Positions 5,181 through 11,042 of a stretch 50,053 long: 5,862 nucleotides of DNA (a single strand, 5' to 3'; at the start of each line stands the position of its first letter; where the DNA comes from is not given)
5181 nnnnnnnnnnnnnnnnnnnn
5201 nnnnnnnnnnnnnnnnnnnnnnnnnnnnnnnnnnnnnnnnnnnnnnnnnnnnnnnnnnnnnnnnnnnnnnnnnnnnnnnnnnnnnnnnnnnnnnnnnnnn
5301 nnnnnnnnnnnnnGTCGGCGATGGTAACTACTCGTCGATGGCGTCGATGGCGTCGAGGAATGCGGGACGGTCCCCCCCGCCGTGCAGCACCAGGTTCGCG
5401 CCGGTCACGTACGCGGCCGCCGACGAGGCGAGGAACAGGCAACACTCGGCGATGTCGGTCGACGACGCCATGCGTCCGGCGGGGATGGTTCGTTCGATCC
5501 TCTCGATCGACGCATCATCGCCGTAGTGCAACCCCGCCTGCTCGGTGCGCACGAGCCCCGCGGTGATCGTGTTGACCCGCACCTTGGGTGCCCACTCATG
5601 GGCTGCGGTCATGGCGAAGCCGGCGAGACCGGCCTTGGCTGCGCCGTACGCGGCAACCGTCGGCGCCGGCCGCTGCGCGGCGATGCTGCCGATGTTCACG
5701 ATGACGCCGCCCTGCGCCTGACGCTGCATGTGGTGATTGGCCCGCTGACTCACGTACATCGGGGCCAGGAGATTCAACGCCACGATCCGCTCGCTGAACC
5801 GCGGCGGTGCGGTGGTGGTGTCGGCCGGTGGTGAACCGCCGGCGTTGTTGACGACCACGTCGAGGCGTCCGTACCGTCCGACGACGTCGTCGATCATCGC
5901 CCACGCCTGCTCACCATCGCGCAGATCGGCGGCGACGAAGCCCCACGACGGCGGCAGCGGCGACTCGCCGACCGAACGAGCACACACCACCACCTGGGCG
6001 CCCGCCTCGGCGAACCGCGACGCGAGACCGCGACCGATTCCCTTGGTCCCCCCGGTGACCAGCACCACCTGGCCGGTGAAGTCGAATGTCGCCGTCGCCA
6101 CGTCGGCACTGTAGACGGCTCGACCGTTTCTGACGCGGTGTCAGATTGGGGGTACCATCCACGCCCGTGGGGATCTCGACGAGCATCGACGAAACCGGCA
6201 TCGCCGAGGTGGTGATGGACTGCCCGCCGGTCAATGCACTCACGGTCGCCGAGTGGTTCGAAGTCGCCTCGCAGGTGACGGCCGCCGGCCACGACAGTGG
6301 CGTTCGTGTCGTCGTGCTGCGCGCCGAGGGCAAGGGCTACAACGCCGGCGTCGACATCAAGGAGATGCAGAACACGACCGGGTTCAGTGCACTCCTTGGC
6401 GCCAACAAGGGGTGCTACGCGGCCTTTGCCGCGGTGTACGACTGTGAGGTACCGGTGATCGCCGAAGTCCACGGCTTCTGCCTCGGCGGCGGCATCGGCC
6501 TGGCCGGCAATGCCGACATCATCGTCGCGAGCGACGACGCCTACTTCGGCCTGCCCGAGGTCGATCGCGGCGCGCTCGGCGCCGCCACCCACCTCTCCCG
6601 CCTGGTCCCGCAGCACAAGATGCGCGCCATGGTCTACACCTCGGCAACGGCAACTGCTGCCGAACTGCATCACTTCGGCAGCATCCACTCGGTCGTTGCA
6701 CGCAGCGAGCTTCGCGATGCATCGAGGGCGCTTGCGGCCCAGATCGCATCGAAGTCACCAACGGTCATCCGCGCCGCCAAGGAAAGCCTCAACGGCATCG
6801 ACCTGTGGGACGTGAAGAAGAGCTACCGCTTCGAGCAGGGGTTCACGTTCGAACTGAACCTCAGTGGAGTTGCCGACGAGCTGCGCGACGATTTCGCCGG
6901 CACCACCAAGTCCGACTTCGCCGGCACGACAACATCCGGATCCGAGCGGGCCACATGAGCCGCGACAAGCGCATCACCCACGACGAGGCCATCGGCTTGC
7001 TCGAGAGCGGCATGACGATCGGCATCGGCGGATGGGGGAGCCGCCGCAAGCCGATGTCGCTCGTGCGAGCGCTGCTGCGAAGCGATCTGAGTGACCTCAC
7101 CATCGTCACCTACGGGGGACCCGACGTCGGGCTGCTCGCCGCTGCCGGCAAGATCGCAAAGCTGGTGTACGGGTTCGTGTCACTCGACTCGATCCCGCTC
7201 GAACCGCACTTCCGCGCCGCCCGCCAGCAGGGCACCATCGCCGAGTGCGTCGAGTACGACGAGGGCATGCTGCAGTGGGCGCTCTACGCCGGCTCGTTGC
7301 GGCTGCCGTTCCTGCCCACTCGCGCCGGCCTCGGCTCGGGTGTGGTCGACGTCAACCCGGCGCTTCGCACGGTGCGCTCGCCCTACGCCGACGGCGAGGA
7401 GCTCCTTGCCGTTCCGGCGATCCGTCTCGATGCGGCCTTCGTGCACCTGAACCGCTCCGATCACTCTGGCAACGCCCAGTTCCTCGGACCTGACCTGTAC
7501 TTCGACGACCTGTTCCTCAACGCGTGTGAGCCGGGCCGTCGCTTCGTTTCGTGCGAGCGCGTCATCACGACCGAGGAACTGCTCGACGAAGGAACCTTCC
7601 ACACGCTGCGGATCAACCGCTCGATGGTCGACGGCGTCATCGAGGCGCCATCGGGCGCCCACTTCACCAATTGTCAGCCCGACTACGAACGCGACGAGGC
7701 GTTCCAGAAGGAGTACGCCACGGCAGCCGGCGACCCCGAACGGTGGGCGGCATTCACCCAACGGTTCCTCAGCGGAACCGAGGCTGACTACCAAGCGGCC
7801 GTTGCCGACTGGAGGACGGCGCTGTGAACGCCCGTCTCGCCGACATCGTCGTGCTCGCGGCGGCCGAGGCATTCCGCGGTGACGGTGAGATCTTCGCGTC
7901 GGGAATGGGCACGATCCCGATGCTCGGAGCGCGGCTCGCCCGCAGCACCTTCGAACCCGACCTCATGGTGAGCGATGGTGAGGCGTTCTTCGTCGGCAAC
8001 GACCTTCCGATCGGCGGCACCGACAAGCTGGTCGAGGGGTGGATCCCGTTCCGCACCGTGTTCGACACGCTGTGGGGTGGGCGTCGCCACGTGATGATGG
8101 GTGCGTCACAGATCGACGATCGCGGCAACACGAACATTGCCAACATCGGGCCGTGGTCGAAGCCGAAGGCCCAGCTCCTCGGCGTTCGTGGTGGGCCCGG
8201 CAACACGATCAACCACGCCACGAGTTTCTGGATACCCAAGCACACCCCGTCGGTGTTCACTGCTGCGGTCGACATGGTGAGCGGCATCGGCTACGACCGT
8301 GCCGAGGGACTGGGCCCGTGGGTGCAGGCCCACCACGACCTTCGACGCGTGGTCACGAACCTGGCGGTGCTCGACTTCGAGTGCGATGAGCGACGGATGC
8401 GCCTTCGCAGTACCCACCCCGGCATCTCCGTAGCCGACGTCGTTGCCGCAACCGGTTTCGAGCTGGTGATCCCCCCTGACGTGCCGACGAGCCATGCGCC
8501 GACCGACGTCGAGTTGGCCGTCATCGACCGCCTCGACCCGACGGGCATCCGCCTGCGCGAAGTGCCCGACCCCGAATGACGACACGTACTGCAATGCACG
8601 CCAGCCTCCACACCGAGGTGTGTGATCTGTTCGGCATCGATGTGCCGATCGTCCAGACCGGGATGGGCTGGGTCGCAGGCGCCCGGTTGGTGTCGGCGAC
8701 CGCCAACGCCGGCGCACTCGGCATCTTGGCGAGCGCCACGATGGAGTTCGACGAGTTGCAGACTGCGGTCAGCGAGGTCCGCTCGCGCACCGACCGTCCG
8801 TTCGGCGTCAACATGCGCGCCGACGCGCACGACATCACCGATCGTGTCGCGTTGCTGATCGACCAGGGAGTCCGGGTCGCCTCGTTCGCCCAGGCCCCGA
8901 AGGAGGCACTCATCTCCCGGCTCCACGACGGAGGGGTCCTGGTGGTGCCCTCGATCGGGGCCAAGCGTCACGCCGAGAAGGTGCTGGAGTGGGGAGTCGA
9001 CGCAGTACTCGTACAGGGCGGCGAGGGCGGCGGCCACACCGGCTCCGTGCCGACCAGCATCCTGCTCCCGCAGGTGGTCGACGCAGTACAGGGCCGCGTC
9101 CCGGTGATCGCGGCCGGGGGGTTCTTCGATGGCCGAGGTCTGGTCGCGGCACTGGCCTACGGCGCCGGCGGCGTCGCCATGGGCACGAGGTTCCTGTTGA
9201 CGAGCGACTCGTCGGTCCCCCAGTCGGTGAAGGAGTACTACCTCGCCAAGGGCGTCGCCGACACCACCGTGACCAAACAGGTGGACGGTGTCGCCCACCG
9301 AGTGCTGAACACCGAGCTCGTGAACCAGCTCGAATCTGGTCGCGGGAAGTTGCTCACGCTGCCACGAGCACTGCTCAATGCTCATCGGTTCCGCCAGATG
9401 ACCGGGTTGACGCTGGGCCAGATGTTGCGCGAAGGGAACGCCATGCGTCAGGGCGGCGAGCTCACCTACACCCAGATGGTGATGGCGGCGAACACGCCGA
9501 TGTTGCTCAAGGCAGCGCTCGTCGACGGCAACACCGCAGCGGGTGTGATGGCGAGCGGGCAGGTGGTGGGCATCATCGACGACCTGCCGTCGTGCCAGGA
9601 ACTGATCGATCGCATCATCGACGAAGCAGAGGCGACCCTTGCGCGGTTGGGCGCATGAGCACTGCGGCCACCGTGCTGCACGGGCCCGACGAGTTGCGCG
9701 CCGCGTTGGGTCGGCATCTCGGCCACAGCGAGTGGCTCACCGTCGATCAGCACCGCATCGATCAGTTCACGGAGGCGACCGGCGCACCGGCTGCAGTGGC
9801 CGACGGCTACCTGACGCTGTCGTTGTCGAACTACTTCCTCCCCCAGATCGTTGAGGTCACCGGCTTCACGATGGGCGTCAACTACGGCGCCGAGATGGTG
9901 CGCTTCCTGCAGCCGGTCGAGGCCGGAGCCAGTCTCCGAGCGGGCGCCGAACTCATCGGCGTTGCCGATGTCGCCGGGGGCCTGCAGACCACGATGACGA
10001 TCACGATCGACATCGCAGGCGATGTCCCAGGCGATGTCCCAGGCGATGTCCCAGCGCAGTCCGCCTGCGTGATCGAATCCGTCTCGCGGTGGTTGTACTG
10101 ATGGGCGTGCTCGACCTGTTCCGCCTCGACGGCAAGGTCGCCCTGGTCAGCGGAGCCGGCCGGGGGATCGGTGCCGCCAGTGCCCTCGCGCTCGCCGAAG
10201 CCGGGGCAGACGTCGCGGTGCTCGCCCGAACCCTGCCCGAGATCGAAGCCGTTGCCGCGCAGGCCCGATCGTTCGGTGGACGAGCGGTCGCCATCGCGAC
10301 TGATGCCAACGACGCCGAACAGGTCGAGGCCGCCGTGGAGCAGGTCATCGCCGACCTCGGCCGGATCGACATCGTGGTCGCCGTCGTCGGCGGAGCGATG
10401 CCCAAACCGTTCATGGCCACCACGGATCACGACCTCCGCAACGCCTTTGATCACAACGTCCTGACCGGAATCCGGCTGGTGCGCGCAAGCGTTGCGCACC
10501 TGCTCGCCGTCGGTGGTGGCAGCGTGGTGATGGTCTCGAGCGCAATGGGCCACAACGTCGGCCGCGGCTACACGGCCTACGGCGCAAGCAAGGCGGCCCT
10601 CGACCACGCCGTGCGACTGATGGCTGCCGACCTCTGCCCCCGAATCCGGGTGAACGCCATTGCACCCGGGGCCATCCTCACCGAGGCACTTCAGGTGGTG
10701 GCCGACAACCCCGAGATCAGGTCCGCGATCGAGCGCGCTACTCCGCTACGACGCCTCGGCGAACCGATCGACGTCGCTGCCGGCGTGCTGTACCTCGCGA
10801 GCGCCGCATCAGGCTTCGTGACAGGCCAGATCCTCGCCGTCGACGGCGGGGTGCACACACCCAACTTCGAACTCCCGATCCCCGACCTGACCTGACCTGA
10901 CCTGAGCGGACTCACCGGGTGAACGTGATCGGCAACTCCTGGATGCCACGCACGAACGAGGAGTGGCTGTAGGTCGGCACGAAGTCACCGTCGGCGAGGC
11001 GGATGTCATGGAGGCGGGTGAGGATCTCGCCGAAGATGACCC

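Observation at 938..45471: Seven copies of a 17-bp palindrome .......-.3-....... define a regulon whose regulator is not in the window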

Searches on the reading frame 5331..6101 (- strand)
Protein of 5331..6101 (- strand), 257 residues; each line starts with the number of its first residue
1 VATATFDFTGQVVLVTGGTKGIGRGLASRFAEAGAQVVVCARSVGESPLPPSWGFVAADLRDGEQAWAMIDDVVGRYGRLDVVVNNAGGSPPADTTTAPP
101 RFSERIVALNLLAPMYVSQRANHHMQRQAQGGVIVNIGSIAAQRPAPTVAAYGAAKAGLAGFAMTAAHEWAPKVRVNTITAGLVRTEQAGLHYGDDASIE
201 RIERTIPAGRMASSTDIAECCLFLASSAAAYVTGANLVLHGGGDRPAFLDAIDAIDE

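Call 11: search_protein_families(library=pfam, proteins=[window:5331-6101:-], max_evalue=0.00001)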
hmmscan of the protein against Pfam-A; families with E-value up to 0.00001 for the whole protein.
window:5331-6101:- (257 aa): 3 families
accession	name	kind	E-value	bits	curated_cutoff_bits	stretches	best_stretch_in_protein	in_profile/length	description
PF13561.12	adh_short_C2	-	7.1e-50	170.2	27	1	20-242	6-234/236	Enoyl-(Acyl carrier protein) reductase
PF00106.31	adh_short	-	2.8e-43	148.1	26.6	1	11-188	1-186/195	short chain dehydrogenase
PF23441.1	SDR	-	7e-11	42.4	27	1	11-241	8-253/258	SDR-like rossmann domain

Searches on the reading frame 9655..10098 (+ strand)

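Call 12: search_protein_families(library=pfam, proteins=[window:9655-10098:+], max_evalue=0.00001)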
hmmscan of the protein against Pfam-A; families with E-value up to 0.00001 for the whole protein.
window:9655-10098:+ (148 aa): 1 family
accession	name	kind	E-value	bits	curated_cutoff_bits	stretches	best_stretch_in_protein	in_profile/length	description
PF01575.25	MaoC_dehydratas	-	5.7e-07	29.6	27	1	36-109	40-110/123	MaoC like domain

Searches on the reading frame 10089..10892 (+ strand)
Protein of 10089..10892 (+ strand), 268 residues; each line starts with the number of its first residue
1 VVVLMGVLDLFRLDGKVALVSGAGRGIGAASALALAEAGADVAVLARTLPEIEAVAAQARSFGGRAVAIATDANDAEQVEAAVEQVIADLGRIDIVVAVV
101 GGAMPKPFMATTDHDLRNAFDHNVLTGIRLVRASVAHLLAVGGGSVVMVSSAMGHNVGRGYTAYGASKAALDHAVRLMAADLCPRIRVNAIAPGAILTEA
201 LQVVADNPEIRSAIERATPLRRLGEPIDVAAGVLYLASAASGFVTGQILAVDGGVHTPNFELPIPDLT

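Call 12: search_protein_families(library=pfam, proteins=[window:10089-10892:+], max_evalue=0.00001)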
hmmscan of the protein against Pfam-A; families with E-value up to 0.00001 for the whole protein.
window:10089-10892:+ (268 aa): 3 families
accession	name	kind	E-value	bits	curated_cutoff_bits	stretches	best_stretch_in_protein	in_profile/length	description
PF13561.12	adh_short_C2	-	7.3e-58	196.4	27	1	22-256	1-236/236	Enoyl-(Acyl carrier protein) reductase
PF00106.31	adh_short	-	5.8e-44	150.3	26.6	1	16-205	1-191/195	short chain dehydrogenase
PF08659.16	KR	-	5.8e-10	39.8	22.6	1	18-180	3-165/180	KR domain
